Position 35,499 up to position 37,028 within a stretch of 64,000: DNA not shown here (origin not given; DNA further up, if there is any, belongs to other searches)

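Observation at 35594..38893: GC-rich, translationally coupled helicase - HNH nuclease - Dam methyltransferase - small protein cassette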

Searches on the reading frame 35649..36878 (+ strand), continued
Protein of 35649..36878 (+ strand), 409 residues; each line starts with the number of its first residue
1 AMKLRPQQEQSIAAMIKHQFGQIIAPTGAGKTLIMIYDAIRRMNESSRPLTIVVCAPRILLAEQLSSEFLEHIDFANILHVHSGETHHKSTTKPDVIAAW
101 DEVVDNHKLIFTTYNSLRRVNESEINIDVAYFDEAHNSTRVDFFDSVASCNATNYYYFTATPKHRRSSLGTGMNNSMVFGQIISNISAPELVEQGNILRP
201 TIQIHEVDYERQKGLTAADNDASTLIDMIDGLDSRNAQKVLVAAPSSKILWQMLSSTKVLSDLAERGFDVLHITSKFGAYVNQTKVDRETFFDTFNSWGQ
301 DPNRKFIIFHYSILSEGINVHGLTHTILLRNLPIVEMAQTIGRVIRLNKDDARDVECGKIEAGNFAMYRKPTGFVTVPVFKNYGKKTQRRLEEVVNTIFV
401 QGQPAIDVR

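Call 73: search_solved_structures(query=window:35649-36878:+, max_evalue=0.001)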
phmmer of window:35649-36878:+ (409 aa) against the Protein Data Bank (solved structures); distinct sequences matched with E-value up to 0.001: 14.
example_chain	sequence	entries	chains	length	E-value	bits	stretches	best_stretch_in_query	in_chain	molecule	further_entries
2oca_A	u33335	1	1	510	1.5e-07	33.9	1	24-348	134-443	ATP-dependent DNA helicase uvsW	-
3b6e_A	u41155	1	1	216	1e-05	27.8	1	2-146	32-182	Interferon-induced helicase C domain-containing protein 1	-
9y4j_A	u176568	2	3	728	0.00012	24.3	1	2-145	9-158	Interferon-induced helicase C domain-containing protein 1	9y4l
9lov_B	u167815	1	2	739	0.00012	24.2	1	2-145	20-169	Interferon-induced helicase C domain-containing protein 1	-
7jl0_A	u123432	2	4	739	0.00013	24.2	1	2-145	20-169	Interferon-induced helicase C domain-containing protein 1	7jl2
4gl2_A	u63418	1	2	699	0.00015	24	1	2-145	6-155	Interferon-induced helicase C domain-containing protein 1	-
6g19_A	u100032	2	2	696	0.00024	23.3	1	3-145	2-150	Interferon-induced helicase C domain-containing protein 1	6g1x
7bkq_A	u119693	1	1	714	0.00025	23.3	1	3-145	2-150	Isoform 2 of Interferon-induced helicase C domain-containing protein 1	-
6gjz_A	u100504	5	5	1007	0.00034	22.8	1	3-145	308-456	Interferon-induced helicase C domain-containing protein 1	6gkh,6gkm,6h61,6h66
7nga_A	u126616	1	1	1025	0.00035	22.8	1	3-145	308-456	Interferon-induced helicase C domain-containing protein 1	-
7bkp_A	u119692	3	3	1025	0.00035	22.8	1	3-145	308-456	Interferon-induced helicase C domain-containing protein 1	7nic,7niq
9f3p_A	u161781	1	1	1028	0.00035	22.8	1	3-145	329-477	Interferon-induced helicase C domain-containing protein 1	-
9f0j_A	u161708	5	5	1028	0.00035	22.8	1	3-145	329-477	Interferon-induced helicase C domain-containing protein 1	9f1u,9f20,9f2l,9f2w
6g1s_A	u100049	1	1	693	0.00085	21.5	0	23-145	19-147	Interferon-induced helicase C domain-containing protein 1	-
